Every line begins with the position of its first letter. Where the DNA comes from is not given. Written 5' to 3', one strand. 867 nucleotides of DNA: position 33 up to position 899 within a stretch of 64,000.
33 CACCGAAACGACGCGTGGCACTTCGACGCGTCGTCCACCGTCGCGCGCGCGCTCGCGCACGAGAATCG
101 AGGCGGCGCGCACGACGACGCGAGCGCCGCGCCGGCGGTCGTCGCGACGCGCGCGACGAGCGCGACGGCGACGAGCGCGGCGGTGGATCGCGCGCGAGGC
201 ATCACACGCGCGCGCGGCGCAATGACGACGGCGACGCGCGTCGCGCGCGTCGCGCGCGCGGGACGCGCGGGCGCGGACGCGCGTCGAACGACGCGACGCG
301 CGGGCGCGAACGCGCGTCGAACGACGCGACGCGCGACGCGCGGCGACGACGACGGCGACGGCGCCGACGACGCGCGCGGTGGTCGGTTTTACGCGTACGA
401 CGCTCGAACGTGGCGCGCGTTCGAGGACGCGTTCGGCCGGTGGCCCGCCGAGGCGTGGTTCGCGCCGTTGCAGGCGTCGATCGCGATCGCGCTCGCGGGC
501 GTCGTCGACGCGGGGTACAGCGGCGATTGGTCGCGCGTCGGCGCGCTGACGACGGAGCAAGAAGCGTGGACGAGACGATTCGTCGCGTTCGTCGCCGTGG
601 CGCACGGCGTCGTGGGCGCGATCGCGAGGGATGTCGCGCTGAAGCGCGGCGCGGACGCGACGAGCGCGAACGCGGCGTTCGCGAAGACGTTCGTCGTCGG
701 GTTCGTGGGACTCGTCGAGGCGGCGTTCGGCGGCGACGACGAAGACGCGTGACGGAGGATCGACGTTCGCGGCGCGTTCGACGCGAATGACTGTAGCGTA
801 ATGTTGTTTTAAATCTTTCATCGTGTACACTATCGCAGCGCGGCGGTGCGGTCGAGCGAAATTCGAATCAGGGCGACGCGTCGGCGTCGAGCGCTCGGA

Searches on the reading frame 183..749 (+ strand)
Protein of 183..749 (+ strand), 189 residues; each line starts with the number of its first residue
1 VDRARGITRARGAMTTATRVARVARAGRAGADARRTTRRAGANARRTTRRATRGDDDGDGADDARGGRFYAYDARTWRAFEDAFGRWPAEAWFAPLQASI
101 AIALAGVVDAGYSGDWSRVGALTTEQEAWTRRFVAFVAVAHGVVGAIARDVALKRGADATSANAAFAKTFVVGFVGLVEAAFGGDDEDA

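Call 3: search_protein_families(library=pfam, proteins=[window:183-749:+], max_evalue=0.01)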
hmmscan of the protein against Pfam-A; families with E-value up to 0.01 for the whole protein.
window:183-749:+ (189 aa): 1 family
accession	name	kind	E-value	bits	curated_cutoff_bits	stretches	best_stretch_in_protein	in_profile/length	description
PF25397.1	DUF7887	-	2.7e-11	43.4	24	1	97-139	8-49/63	Domain of unknown function (DUF7887)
